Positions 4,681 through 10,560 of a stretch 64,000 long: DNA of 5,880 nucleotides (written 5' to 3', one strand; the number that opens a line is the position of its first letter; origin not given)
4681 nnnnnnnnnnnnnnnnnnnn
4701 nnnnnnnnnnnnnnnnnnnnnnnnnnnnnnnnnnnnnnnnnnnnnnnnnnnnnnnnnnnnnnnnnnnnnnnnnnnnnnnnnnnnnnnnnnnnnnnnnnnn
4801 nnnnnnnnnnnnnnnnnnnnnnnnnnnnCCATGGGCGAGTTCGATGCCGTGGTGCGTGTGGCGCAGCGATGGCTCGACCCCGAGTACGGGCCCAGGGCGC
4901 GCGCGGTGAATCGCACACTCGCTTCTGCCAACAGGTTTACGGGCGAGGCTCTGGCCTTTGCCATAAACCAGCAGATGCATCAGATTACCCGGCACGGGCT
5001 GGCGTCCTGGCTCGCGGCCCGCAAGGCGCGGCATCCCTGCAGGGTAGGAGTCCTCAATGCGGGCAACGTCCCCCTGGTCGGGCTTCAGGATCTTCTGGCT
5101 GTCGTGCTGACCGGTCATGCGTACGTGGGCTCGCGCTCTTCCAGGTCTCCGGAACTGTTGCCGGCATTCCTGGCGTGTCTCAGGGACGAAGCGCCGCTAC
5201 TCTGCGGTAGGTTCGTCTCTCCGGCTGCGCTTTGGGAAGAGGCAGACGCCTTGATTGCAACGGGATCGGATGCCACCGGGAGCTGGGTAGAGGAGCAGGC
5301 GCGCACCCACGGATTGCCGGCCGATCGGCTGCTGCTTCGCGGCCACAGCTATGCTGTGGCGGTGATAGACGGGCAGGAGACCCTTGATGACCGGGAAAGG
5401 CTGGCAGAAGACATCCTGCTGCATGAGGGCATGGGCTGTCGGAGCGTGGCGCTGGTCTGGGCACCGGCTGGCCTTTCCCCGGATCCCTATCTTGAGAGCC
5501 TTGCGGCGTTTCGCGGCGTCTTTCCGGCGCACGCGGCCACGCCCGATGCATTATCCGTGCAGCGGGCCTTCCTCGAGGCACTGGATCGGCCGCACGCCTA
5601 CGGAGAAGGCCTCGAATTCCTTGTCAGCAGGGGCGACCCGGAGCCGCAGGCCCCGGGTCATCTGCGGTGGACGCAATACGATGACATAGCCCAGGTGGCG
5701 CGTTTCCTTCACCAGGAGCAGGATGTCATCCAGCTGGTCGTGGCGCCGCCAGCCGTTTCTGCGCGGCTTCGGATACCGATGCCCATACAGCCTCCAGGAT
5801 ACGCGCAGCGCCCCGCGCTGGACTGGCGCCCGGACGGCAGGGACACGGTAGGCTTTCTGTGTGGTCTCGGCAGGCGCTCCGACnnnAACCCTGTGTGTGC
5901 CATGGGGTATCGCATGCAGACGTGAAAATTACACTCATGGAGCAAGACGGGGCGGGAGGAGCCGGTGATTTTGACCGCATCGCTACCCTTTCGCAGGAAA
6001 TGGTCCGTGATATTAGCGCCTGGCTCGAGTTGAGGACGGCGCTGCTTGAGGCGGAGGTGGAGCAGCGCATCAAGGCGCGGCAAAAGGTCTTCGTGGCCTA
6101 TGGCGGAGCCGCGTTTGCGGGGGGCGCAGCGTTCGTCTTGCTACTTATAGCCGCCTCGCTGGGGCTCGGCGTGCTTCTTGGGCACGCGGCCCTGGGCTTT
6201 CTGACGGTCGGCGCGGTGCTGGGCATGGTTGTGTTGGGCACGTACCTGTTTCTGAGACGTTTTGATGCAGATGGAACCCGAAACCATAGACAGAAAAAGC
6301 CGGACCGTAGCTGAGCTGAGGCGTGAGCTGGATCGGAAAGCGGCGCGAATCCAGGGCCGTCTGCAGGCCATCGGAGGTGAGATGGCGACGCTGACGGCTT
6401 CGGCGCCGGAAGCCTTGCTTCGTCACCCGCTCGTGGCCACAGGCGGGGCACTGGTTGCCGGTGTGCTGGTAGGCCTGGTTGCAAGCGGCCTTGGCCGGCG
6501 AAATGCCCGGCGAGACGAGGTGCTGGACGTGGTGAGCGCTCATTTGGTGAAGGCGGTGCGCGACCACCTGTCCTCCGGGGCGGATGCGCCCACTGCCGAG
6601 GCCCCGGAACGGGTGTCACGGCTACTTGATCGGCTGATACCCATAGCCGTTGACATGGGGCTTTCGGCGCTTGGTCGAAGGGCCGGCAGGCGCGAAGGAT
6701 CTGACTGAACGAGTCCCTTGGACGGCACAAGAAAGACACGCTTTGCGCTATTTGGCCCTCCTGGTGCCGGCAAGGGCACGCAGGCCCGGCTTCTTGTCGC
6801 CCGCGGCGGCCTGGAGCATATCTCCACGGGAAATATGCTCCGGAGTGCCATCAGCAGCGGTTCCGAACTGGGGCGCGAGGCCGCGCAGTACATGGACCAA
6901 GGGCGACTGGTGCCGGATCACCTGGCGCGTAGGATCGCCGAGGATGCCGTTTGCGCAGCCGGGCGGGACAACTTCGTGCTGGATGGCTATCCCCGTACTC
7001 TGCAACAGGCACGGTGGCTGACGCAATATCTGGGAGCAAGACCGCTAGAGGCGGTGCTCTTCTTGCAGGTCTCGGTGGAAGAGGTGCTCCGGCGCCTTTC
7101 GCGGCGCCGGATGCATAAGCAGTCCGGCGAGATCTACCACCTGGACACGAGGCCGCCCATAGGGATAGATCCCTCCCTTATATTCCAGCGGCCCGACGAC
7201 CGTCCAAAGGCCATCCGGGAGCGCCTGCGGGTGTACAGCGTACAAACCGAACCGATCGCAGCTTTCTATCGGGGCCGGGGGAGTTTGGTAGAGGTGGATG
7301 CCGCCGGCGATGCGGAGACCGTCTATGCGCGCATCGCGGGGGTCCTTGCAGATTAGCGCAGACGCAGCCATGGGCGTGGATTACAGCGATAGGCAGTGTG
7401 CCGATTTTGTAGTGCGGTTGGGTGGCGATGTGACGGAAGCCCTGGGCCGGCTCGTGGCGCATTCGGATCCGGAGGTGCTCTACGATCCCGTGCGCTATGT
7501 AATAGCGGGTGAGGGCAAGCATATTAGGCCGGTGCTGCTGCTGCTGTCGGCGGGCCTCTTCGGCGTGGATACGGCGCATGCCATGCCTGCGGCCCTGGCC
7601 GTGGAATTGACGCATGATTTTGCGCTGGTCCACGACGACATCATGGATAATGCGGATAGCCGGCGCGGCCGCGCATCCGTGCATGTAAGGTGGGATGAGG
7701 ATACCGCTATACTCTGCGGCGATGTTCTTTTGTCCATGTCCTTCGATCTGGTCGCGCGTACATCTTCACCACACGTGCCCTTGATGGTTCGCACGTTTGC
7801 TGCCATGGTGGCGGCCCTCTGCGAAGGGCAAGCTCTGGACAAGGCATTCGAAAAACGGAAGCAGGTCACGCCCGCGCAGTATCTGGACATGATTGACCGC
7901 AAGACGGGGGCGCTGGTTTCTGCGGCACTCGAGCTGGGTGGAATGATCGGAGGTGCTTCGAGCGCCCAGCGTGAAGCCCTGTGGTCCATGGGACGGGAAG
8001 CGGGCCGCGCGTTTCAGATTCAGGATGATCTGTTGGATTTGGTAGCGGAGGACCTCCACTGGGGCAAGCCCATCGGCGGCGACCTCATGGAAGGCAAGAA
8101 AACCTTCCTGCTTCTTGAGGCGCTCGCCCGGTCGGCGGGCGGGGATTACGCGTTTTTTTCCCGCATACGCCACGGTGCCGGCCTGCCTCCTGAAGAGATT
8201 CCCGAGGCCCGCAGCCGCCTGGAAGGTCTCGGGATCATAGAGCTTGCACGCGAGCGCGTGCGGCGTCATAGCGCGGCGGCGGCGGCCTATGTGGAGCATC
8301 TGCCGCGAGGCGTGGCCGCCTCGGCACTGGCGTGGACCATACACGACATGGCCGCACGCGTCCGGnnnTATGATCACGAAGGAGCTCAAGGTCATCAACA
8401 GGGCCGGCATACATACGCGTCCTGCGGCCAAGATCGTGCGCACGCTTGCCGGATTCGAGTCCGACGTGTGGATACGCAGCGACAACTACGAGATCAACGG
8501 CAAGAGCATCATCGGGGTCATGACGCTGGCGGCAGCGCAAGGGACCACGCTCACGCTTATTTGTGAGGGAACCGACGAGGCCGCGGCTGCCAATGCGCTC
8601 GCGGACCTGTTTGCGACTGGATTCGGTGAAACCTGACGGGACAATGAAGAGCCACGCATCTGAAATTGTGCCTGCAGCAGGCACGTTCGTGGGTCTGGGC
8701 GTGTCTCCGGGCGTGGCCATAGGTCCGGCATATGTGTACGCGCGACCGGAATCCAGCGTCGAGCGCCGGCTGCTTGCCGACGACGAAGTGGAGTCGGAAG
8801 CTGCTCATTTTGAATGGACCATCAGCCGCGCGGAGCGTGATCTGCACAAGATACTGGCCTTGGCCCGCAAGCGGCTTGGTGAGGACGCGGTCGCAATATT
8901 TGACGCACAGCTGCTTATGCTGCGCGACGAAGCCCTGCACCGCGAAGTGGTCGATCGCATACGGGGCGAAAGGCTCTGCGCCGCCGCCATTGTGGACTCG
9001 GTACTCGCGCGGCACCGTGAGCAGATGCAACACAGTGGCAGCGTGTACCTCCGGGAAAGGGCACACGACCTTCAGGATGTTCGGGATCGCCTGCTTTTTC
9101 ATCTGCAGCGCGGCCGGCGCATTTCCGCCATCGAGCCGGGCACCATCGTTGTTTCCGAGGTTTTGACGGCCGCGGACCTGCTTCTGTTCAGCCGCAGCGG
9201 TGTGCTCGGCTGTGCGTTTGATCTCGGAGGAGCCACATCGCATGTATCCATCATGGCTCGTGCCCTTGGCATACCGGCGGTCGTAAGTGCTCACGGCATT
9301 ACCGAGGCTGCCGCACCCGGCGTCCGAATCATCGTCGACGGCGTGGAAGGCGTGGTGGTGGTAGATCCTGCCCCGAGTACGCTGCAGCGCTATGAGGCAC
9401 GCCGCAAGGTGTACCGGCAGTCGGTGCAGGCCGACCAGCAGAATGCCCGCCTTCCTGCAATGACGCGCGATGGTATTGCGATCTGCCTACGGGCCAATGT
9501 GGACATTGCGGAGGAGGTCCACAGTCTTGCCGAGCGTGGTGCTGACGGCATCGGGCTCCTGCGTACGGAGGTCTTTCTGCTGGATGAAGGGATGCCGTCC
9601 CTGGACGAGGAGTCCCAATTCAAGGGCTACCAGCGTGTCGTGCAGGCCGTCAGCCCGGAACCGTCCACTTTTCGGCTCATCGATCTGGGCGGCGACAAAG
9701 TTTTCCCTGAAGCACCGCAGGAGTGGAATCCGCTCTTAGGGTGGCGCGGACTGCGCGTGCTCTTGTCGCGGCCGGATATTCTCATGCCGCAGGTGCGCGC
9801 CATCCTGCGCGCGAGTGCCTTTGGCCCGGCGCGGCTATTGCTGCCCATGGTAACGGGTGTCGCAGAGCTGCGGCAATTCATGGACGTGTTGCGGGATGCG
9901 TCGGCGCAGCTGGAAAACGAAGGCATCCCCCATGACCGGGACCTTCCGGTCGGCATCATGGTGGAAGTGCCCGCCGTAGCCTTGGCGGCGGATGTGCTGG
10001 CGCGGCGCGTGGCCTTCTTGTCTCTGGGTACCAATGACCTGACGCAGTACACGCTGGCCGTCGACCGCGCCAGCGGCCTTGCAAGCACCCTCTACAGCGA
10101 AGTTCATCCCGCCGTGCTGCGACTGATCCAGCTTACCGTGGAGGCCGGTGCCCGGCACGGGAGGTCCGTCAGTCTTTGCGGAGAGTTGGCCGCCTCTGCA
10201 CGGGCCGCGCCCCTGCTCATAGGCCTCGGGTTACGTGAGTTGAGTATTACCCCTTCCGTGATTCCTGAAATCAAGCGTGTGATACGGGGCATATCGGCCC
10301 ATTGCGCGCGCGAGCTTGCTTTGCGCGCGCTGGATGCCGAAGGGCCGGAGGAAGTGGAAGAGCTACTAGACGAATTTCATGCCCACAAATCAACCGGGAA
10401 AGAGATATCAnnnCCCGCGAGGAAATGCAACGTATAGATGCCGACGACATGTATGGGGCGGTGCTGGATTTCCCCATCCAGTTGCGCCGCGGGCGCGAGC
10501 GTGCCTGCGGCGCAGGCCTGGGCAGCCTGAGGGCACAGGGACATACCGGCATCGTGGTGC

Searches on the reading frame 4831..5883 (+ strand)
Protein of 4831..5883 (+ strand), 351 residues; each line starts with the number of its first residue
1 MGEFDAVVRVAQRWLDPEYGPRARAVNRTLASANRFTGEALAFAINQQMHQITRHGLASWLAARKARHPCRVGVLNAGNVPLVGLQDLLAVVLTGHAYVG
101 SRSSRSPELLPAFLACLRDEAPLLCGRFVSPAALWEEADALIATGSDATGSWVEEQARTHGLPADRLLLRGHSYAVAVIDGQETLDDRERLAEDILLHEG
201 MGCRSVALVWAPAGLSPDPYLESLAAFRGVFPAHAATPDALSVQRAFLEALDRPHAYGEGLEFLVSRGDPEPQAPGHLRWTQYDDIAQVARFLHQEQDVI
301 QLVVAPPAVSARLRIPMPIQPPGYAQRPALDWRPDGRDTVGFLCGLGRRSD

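Call 33: search_protein_families(library=pfam, proteins=[window:4831-5883:+], max_evalue=0.0001)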
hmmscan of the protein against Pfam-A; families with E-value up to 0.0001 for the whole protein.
window:4831-5883:+ (351 aa): 1 family
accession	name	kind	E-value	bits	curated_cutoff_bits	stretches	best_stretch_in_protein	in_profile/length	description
PF05893.19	LuxC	-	2.6e-10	40.2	21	1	75-210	95-239/401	Acyl-CoA reductase (LuxC)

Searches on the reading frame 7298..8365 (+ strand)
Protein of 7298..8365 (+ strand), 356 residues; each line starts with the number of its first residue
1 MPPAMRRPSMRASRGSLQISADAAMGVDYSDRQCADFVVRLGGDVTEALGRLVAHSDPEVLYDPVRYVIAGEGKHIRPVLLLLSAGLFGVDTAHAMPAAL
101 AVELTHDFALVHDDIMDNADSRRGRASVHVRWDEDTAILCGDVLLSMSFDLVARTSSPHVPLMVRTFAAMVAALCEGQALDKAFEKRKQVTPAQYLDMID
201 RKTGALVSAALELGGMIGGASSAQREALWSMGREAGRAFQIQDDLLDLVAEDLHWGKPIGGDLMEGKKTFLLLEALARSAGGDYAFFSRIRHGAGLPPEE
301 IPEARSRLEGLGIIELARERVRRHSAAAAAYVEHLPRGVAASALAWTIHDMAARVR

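Call 33: search_protein_families(library=pfam, proteins=[window:7298-8365:+], max_evalue=0.0001)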
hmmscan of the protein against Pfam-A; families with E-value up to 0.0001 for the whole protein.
window:7298-8365:+ (356 aa): 1 family
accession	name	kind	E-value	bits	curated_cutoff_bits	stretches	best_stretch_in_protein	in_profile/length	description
PF00348.22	polyprenyl_synt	-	1e-63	215.3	27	1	59-280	2-223/251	Polyprenyl synthetase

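Call 34: find_encoding_contigs(protein=window:7298-8365:+, flank=2000, max_places=3)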
Protein window:7298-8365:+ (356 aa): no gene with exactly this product is on record in the collection.

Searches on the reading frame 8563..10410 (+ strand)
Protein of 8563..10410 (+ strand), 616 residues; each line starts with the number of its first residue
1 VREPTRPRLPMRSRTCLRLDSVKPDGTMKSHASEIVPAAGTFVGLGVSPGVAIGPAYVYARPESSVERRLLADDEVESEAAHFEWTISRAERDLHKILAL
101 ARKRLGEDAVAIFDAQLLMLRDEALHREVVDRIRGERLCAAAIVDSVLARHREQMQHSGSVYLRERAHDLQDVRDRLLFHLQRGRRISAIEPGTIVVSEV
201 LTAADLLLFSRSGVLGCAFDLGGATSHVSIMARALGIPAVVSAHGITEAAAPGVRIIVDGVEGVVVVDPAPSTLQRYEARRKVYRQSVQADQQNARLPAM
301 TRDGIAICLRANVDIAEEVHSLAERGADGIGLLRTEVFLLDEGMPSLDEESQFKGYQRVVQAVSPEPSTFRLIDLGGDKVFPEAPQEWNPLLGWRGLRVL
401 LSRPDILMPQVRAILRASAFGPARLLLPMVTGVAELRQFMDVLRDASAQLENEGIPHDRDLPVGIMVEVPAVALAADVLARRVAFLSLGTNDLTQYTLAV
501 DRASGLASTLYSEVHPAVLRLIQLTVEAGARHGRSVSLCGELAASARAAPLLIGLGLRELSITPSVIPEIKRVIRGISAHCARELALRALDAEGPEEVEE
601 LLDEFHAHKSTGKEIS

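Call 33: search_protein_families(library=pfam, proteins=[window:8563-10410:+], max_evalue=0.0001)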
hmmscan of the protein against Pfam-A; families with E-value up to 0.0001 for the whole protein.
window:8563-10410:+ (616 aa): 3 families
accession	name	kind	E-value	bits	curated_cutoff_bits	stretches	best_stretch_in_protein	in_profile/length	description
PF02896.24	PEP-utilizers_C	-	1.9e-91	306.7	22.8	1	292-577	5-291/293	PEP-utilising enzyme, PEP-binding domain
PF05524.18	PEP-utilisers_N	-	3.2e-25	89.1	24.4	1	44-166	2-121/121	PEP-utilising enzyme, N-terminal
PF00391.29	PEP-utilizers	-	6.9e-17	61.3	23.1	1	190-263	1-72/72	PEP-utilising enzyme, mobile domain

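Call 37: find_homologous_proteins(query=window:8563-10410:+, max_evalue=1e-50)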
Query window:8563-10410:+ (616 aa): 7392 proteins with E <= 1e-50 among 8000 candidates; the best 120 are listed.
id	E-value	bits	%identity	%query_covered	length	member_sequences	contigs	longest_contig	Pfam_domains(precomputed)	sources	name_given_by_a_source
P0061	0.0e+0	1240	98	96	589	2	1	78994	PF05524.19,PF00391.30,PF02896.25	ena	-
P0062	1.2e-213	729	60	92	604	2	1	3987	PF05524.19,PF00391.30,PF02896.25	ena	-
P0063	7.4e-212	723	62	92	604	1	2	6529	PF05524.19,PF00391.30,PF02896.25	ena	-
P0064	9.5e-212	723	62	92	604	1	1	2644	PF05524.19,PF00391.30,PF02896.25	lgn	-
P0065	1.1e-210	719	59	92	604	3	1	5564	PF05524.19,PF00391.30,PF02896.25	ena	-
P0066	4.2e-210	717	59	92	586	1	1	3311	PF05524.19,PF00391.30,PF02896.25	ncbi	-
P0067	1.1e-207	709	60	92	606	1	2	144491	PF05524.19,PF00391.30,PF02896.25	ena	-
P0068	3.6e-206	704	58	92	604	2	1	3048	PF05524.19,PF00391.30,PF02896.25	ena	-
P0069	7.6e-206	703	58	92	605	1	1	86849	PF05524.19,PF00391.30,PF02896.25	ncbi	-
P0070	1.0e-204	700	58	92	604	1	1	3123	PF05524.19,PF00391.30,PF02896.25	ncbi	-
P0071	1.7e-204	699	58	92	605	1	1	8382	PF05524.19,PF00391.30,PF02896.25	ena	-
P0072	2.8e-204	698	58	92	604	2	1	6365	PF05524.19,PF00391.30,PF02896.25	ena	-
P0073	5.0e-204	697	59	91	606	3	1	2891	PF05524.19,PF00391.30,PF02896.25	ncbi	-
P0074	1.7e-203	696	59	92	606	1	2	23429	PF05524.19,PF00391.30,PF02896.25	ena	-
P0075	3.2e-203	695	59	92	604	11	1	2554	PF05524.19,PF00391.30,PF02896.25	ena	-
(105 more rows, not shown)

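Call 38: find_encoding_contigs(protein=P0061, flank=10000, max_places=3)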
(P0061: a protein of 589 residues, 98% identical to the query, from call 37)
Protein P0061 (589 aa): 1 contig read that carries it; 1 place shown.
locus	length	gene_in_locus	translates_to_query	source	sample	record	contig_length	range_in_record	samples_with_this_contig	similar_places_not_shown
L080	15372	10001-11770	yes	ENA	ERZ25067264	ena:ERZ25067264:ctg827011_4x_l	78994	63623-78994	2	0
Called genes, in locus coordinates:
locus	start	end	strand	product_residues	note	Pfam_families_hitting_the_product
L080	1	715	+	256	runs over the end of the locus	PF01656:CbiA, PF02374:ArsA_ATPase (faint), PF09140:MipZ (weak), PF10609:ParA (weak), PF13614:AAA_31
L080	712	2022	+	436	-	PF01804:Penicil_amidase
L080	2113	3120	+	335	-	PF01804:Penicil_amidase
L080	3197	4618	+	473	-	PF00209:SNF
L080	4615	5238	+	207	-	PF00578:AhpC-TSA (weak), PF08534:Redoxin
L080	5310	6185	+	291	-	PF04443:LuxE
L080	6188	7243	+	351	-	PF05893:LuxC (weak)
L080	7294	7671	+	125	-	PF07332:Phage_holin_3_6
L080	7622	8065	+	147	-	-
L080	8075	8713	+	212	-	PF00406:ADK, PF13207:AAA_17, PF13238:AAA_18 (weak), PF13671:AAA_33 (weak)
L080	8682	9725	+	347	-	PF00348:polyprenyl_synt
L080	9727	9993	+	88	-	PF00381:PTS-HPr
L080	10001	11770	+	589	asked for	PF05524:PEP-utilisers_N, PF00391:PEP-utilizers, PF02896:PEP-utilizers_C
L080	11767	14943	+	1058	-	PF01380:SIS (weak), PF10432:bact-PGI_C, PF13485:Peptidase_MA_2 (weak), PF00930:DPPIV_N (faint), PF26550:Tricorn_2nd, PF07676:PD40, PF26549:Tricorn_N, PF07676:PD40 (weak)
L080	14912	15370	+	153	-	?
